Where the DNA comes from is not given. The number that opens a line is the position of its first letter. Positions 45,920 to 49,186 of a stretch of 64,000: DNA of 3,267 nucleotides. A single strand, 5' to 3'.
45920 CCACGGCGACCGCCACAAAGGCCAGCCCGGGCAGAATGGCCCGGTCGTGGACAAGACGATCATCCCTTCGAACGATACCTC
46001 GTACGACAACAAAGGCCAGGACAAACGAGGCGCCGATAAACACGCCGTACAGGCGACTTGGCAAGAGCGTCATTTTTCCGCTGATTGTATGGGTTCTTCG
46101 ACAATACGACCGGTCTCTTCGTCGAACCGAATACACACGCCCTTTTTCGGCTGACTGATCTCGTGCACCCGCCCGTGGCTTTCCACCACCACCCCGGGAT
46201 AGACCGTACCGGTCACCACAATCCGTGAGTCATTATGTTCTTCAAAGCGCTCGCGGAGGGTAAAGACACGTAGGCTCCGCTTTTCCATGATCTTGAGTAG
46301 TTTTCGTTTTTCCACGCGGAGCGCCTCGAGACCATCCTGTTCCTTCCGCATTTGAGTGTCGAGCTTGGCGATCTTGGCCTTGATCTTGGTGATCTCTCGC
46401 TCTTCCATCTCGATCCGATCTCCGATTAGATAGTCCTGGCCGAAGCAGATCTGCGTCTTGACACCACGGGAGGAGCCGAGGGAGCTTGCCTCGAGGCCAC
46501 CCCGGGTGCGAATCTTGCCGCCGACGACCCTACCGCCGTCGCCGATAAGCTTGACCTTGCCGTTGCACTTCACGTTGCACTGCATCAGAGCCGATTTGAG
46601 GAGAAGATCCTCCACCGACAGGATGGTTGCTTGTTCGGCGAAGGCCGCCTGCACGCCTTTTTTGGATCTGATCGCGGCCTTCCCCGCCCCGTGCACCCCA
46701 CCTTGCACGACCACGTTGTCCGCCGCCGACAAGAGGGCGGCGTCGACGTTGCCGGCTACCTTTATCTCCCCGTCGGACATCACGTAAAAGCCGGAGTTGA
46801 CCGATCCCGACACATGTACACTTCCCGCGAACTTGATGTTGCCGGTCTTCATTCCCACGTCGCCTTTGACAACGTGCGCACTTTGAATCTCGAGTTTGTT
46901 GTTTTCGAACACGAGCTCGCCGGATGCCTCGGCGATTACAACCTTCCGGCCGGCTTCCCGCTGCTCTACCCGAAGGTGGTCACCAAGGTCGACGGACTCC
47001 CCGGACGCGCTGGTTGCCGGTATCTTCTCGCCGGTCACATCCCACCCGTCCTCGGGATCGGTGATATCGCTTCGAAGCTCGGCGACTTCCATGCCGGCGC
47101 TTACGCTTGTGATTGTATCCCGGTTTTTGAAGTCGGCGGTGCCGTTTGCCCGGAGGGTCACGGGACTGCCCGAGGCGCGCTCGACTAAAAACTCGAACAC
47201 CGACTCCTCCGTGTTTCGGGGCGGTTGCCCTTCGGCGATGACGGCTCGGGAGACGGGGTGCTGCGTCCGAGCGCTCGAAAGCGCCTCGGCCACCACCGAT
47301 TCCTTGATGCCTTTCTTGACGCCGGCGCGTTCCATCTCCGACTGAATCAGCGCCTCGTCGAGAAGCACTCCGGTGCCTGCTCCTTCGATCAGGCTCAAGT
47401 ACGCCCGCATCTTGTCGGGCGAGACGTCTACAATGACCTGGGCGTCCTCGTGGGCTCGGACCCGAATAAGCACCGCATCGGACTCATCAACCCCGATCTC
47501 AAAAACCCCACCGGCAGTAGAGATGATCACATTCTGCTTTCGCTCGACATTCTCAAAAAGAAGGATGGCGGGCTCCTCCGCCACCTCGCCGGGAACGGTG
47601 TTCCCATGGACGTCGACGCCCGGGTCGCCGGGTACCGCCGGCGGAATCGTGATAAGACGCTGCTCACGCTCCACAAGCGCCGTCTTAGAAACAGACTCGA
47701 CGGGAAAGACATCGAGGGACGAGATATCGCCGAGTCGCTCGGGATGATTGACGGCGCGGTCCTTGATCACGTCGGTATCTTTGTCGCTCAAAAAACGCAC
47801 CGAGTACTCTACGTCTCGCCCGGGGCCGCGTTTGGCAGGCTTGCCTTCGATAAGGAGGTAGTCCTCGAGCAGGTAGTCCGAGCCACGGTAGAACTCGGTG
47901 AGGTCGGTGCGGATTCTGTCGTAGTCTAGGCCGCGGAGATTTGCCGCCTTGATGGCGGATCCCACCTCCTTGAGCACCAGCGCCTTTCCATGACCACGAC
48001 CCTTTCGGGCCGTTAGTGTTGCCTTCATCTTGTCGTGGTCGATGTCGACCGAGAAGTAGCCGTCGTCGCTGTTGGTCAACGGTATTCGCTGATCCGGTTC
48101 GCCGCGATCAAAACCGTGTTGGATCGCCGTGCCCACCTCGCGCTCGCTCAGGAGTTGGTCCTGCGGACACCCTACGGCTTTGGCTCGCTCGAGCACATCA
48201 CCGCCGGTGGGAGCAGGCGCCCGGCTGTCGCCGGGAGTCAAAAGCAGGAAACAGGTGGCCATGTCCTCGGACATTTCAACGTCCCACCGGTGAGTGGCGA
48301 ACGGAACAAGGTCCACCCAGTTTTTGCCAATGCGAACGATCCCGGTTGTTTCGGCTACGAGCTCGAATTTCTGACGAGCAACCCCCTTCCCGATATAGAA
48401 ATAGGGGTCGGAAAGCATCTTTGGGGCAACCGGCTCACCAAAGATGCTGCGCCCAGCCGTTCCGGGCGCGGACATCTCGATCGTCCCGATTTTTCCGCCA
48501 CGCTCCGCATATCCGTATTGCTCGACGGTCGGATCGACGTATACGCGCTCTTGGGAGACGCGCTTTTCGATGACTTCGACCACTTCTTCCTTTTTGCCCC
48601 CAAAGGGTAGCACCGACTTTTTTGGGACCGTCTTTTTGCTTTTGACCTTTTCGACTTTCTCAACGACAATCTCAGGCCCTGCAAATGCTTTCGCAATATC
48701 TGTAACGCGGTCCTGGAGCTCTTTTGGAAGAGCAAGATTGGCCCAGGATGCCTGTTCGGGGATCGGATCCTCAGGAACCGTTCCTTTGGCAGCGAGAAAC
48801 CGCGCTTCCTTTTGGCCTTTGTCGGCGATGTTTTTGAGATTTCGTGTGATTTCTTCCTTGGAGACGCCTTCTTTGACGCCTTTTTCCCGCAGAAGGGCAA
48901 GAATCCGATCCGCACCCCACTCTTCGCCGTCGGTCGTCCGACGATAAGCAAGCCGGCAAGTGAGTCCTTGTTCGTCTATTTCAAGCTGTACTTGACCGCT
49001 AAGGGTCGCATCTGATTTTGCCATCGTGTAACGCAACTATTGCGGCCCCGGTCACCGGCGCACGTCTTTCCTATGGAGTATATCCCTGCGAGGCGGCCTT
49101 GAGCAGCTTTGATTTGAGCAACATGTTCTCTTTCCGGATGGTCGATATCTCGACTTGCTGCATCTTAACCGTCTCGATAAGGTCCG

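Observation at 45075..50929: Translationally coupled four-gene block: membrane protein, MinD/ParA-type ATPase, giant multi-module DUF342 (FapA-like) protein, Lgt-like enzyme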

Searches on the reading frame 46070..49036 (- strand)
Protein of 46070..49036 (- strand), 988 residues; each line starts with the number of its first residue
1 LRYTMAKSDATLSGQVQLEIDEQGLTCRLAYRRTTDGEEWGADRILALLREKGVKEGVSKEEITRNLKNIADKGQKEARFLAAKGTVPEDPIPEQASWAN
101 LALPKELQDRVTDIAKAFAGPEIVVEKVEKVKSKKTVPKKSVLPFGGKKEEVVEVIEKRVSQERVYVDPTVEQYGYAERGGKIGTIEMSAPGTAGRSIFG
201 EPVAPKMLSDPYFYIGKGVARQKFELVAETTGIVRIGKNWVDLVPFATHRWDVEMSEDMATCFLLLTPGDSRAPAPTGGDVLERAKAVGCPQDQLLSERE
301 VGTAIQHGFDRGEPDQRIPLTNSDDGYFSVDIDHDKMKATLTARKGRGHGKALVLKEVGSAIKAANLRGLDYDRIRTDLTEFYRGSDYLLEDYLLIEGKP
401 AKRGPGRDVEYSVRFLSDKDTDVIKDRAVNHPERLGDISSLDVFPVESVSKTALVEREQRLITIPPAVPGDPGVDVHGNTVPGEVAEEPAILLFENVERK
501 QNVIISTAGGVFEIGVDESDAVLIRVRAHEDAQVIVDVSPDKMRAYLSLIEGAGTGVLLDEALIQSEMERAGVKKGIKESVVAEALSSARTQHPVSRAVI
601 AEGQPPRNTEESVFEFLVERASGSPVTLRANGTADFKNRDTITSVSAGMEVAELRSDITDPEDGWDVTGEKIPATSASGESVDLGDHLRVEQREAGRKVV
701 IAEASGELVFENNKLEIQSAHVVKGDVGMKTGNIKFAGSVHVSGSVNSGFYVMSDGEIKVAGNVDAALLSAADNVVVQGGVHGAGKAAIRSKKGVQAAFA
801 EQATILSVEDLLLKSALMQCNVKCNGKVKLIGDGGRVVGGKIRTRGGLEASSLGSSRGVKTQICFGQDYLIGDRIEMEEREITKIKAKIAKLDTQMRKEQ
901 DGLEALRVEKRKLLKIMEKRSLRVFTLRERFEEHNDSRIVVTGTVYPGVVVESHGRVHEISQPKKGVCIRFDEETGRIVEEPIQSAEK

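Call 3: search_protein_families(library=pfam, proteins=[window:46070-49036:-], max_evalue=0.01)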
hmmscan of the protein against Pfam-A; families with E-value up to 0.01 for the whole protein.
window:46070-49036:- (988 aa): 3 families
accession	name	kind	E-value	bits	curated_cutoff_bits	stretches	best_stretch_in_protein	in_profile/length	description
PF20250.3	FapA_N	-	1.9e-56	190.7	27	4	535-713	2-178/178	Flagellar Assembly Protein A N-terminal region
PF03961.19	FapA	-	9e-54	183.3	31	1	721-974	3-270/272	Flagellar Assembly Protein A beta solenoid domain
PF03775.22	MinC_C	-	0.0013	19.2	33.2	0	733-764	11-42/102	Septum formation inhibitor MinC, C-terminal domain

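Call 4: search_protein_families(library=ncbifam, proteins=[window:46070-49036:-], max_evalue=0.01)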
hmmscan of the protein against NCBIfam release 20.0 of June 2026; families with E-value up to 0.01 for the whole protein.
window:46070-49036:- (988 aa): 2 families
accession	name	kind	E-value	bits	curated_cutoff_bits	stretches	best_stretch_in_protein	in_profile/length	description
NF001775.0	PRK00513.1-6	equivalog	0.0015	18.1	292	1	729-815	96-179/210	septum site-determining protein MinC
NF001065.0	PRK00117.5-5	equivalog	0.0096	16.1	175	0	33-67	62-95/149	recombination regulator RecX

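Call 6: find_encoding_contigs(protein=window:46070-49024:-, flank=10000, max_places=4)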
Protein window:46070-49024:- (984 aa): no gene with exactly this product is on record in the collection.

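Call 7: find_homologous_proteins(query=window:46070-49024:-)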
Query window:46070-49024:- (984 aa): 25 proteins with E <= 0.001 among 8000 candidates.
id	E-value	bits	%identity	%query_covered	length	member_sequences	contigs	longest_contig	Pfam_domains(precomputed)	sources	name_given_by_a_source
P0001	0.0e+0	2160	100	100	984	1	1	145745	PF20250.4,PF03961.20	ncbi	-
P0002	0.0e+0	1957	90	100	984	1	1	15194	PF20250.4,PF03961.20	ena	-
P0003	7.3e-275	933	46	100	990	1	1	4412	PF20250.4,PF03961.20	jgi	jgi:uncharacterized protein (DUF342 family)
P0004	1.2e-272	926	45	100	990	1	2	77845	PF20250.4,PF03961.20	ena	-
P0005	1.1e-270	919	45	99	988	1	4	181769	PF20250.4,PF03961.20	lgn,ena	-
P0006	1.6e-266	905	45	100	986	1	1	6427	PF20250.4,PF03961.20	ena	-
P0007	4.9e-264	897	44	100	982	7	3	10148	PF20250.4,PF03961.20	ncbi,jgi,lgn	jgi:uncharacterized protein (DUF342 family)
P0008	6.7e-264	897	45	100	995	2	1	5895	PF20250.4,PF03961.20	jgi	-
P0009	1.3e-258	879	43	100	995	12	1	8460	PF20250.4,PF03961.20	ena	-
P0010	6.1e-257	874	44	99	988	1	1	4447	PF20250.4,PF03961.20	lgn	-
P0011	6.1e-253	860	43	100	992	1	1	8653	PF20250.4,PF03961.20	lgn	-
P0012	1.6e-246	839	42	100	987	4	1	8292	PF20250.4,PF03961.20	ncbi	-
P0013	1.7e-238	813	42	98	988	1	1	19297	PF20250.4,PF03961.20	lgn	-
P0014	3.5e-237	808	42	99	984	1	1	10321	PF20250.4,PF03961.20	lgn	-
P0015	1.2e-233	796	41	100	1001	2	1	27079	PF20250.4,PF03961.20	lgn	-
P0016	6.1e-230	784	42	99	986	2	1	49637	PF20250.4,PF03961.20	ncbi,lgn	-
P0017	2.4e-223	762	41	99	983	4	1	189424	PF20250.4,PF03961.20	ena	-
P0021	2.5e-183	630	36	98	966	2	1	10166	PF20250.4,PF03961.20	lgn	-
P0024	3.1e-16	77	25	42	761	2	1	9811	PF20250.4,PF03961.20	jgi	jgi:hypothetical protein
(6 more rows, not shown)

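Call 8: find_encoding_contigs(protein=P0001, flank=8000, max_places=2)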
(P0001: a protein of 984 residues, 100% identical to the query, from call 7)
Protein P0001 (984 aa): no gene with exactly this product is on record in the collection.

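Call 9: find_encoding_contigs(protein=P0005, flank=8000, max_places=2)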
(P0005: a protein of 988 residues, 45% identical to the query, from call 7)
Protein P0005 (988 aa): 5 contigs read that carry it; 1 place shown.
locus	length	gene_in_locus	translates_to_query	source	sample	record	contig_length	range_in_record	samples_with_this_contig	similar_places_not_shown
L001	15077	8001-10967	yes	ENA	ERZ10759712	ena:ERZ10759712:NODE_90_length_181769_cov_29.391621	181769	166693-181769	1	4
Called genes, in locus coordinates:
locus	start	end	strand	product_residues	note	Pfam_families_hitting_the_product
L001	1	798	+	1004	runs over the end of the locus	PF00873:ACR_tran, PF03176:MMPL (weak), PF02355:SecD_SecF_C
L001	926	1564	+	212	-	PF00440:TetR_N, PF13305:TetR_C_33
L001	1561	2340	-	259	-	PF07238:PilZ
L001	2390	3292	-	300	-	PF07568:HisKA_2, PF13581:HATPase_c_2 (weak), PF02518:HATPase_c (weak)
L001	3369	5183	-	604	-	PF00989:PAS, PF08447:PAS_3, PF08448:PAS_4, PF13426:PAS_9, PF00989:PAS, PF08448:PAS_4, PF13426:PAS_9, PF07568:HisKA_2, +6 more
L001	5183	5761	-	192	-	PF00578:AhpC-TSA, PF08534:Redoxin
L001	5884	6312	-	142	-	-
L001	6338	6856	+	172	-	-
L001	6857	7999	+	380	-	PF01656:CbiA, PF06564:CBP_BcsQ (faint), PF10609:ParA, PF13614:AAA_31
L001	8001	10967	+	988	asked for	PF20250:FapA_N, PF03961:FapA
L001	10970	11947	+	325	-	PF01790:LGT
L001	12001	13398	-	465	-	PF13692:Glyco_trans_1_4 (weak), PF00534:Glycos_transf_1 (weak)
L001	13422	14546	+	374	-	PF00691:OmpA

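Call 10: find_encoding_contigs(protein=P0017, flank=8000, max_places=2)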
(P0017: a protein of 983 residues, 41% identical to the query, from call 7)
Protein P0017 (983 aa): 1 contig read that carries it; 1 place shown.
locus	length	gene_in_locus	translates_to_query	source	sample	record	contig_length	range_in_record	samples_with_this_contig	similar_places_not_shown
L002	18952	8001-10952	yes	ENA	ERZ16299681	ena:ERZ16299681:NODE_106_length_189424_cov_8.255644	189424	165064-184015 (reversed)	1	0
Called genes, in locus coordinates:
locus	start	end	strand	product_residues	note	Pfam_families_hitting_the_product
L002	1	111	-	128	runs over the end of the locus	PF10722:YbjN (weak), PF22550:CesT_Tir_1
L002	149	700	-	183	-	PF01740:STAS, PF13466:STAS_2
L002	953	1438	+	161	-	-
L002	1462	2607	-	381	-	PF00158:Sigma54_activat, PF14532:Sigma54_activ_2, PF25601:AAA_lid_14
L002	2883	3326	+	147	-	PF04186:FxsA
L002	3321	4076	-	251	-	PF03808:Glyco_tran_WecG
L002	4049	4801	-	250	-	PF20260:PUA_4, PF04452:Methyltrans_RNA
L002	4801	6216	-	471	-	PF22694:CtpB_N-like, PF00595:PDZ, PF13180:PDZ_2, PF17820:PDZ_6, PF03572:Peptidase_S41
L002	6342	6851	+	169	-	-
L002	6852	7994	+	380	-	PF00142:Fer4_NifH (weak), PF01656:CbiA, PF02374:ArsA_ATPase (faint), PF06564:CBP_BcsQ (faint), PF10609:ParA, PF13614:AAA_31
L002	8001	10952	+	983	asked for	PF20250:FapA_N, PF03961:FapA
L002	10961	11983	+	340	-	PF01790:LGT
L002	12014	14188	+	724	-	PF02065:Melibiase, PF01055:Glyco_hydro_31_2nd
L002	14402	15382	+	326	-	PF00140:Sigma70_r1_2, PF04542:Sigma70_r2, PF04539:Sigma70_r3, PF04545:Sigma70_r4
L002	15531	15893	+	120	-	PF00072:Response_reg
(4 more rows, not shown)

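Call 12: find_encoding_contigs(protein=P0021, flank=6000, max_places=2)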
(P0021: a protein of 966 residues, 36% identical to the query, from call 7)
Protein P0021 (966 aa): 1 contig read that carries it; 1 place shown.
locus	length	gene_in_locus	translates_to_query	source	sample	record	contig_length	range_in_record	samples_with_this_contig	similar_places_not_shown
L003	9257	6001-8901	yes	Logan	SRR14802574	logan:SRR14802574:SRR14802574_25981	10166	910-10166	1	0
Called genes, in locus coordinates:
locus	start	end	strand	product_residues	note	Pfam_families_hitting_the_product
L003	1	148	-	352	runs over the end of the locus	?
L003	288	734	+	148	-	PF04186:FxsA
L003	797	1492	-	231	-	PF03808:Glyco_tran_WecG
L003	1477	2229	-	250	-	PF04452:Methyltrans_RNA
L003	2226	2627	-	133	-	PF01894:YjbQ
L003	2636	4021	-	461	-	PF22694:CtpB_N-like, PF00595:PDZ (weak), PF13180:PDZ_2, PF17820:PDZ_6, PF03572:Peptidase_S41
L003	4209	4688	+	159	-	-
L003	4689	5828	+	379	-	PF01656:CbiA, PF06564:CBP_BcsQ (faint), PF09140:MipZ, PF10609:ParA, PF13614:AAA_31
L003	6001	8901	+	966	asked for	PF20250:FapA_N, PF03961:FapA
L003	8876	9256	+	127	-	?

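Call 13: find_encoding_contigs(protein=P0024, flank=6000, max_places=2)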
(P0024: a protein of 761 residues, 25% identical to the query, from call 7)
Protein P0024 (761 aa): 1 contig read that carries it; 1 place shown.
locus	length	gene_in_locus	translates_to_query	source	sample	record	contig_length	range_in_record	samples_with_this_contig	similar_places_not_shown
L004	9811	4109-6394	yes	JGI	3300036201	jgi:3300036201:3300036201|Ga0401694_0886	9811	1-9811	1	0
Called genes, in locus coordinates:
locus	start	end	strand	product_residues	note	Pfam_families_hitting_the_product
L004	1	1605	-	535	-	?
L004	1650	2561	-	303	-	PF00698:Acyl_transf_1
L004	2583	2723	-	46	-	PF01783:Ribosomal_L32p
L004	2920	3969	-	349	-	PF14907:NTP_transf_5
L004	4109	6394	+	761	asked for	PF20250:FapA_N, PF03961:FapA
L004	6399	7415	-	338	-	-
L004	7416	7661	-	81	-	-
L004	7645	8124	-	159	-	PF00578:AhpC-TSA, PF08534:Redoxin, PF00085:Thioredoxin (faint), PF13098:Thioredoxin_2 (weak), PF13905:Thioredoxin_8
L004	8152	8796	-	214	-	-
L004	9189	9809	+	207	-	?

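Call 14: find_encoding_contigs(protein=P0016, flank=8000, max_places=2)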
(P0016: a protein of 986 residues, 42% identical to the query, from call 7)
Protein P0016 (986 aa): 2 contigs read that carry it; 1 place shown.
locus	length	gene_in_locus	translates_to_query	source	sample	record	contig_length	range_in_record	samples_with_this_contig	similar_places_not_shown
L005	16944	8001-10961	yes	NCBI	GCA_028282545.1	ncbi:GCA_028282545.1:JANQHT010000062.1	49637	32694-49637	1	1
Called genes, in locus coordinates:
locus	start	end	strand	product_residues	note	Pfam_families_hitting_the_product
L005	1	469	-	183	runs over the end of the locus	PF01740:STAS, PF13466:STAS_2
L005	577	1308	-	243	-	PF00106:adh_short, PF13561:adh_short_C2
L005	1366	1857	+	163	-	-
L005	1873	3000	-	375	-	PF00072:Response_reg (faint), PF01078:Mg_chelatase (faint), PF00158:Sigma54_activat, PF14532:Sigma54_activ_2, PF07728:AAA_5 (weak), PF25601:AAA_lid_14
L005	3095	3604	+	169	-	PF04186:FxsA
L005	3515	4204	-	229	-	PF03808:Glyco_tran_WecG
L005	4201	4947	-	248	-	PF04452:Methyltrans_RNA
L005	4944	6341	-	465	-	PF22694:CtpB_N-like, PF00595:PDZ, PF13180:PDZ_2, PF17820:PDZ_6, PF03572:Peptidase_S41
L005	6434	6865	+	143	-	-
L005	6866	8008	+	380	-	PF01656:CbiA, PF02374:ArsA_ATPase (faint), PF06564:CBP_BcsQ (faint), PF10609:ParA, PF13614:AAA_31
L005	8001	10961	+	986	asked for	PF20250:FapA_N, PF03961:FapA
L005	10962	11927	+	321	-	PF01790:LGT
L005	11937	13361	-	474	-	PF00534:Glycos_transf_1 (faint), PF13692:Glyco_trans_1_4 (weak)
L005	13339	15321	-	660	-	PF20154:LNT_N, PF00795:CN_hydrolase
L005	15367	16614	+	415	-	PF01553:Acyltransferase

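Call 16: find_related_loci(query=A1, collection=genome_contigs, flank=7000)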
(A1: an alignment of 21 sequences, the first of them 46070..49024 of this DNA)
Query A1 (984 aa) in genome_contigs; peptide patterns used: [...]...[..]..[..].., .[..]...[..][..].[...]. (x = any residue, [..] = any of these).
343 stretches matched a pattern; 309 encode a relative of the query (tblastn E <= 1e-3); the best 80 are kept; 80 distinct loci.
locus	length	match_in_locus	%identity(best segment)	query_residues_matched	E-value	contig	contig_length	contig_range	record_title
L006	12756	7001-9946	44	1-980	0e+0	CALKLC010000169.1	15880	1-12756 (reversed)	MAG: uncultured Spirochaetales bacterium isolate R1_Bin_Bin_54_1 genome assembly, contig: c_000001032071, whole genome s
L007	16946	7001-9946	42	1-980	0e+0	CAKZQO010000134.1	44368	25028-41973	MAG TPA_asm: uncultured Spirochaeta sp. isolate SRR5214706_bin.118_CONCOCT_v1.1_MAG genome assembly, contig: ERZ1744544.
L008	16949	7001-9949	44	1-981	0e+0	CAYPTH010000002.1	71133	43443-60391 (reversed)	MAG TPA_asm: uncultured Spirochaetaceae bacterium isolate binchicken_co8_361 genome assembly, contig: NODE_232_length_71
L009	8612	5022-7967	44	1-980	0e+0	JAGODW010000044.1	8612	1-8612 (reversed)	MAG: Spirochaetales bacterium isolate Go_SlDig_bin_479 Go_SlDig_25677_length_8612_cov_5.233589, whole genome shotgun seq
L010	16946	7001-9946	42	1-980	0e+0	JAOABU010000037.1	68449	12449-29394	MAG: Spirochaetes bacterium isolate SKW186 k141_161334, whole genome shotgun sequence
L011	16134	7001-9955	42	1-981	0e+0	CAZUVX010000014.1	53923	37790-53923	MAG TPA_asm: uncultured Spirochaetaceae bacterium isolate SRP252850_co1_392 genome assembly, contig: NODE_803_length_539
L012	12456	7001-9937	44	1-976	0e+0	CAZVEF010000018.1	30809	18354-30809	MAG TPA_asm: uncultured Spirochaetaceae bacterium isolate SRP252850_co1_60 genome assembly, contig: NODE_2476_length_308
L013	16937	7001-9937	44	1-976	0e+0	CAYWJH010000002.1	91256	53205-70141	MAG TPA_asm: uncultured Spirochaetaceae bacterium isolate binchicken_co8_335 genome assembly, contig: NODE_101_length_91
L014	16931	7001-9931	43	1-976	0e+0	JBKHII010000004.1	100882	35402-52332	MAG: Spirochaetales bacterium isolate D1M13_7 NODE_17_length_100882_cov_16.525048, whole genome shotgun sequence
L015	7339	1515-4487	44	1-984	0e+0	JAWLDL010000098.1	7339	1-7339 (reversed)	MAG: Spirochaetia bacterium isolate 20BLK6-1.bin.106 NODE_12068_length_7339_cov_4.680387, whole genome shotgun sequence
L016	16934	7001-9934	43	1-976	0e+0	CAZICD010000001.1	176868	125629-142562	MAG TPA_asm: uncultured Spirochaetaceae bacterium isolate SRP332253_co1_186 genome assembly, contig: NODE_45_length_1768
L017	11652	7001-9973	44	1-984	0e+0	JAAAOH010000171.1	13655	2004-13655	MAG: Spirochaetes bacterium isolate GSL.Bin19 NODE_3373_length_13655_cov_0.537092, whole genome shotgun sequence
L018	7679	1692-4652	44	1-983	0e+0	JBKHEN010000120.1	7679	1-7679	MAG: Spirochaetaceae bacterium isolate D1M05_16 NODE_9071_length_7679_cov_48.656086, whole genome shotgun sequence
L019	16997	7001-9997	42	1-982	0e+0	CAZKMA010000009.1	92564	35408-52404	MAG TPA_asm: uncultured Spirochaetales bacterium isolate binchicken_co224_265 genome assembly, contig: NODE_93_length_92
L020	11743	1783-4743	41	3-982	0e+0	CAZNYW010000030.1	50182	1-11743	MAG TPA_asm: uncultured Spirochaetales bacterium isolate binchicken_co150_687 genome assembly, contig: NODE_1373_length_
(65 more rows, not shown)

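Call 30: find_encoding_contigs(protein=P0002, flank=10000, max_places=2)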
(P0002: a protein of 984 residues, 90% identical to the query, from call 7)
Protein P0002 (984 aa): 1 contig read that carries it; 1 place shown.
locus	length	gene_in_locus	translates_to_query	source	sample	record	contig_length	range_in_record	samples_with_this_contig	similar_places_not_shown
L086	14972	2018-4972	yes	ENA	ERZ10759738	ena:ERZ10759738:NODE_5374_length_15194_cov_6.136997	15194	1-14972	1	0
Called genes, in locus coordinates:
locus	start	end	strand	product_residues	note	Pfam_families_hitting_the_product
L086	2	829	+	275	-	?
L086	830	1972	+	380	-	PF01656:CbiA, PF02374:ArsA_ATPase (weak), PF06564:CBP_BcsQ (faint), PF10609:ParA, PF13614:AAA_31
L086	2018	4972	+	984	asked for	PF20250:FapA_N, PF03961:FapA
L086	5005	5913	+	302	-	PF01790:LGT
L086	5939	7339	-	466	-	PF00534:Glycos_transf_1, PF13692:Glyco_trans_1_4 (weak)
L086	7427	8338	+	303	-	PF02518:HATPase_c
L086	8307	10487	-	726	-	PF20154:LNT_N, PF00795:CN_hydrolase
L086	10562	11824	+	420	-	PF01553:Acyltransferase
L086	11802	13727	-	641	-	PF16260:DUF4914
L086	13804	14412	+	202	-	PF01809:YidD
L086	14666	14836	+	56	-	PF00471:Ribosomal_L33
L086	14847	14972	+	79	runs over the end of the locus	PF00830:Ribosomal_L28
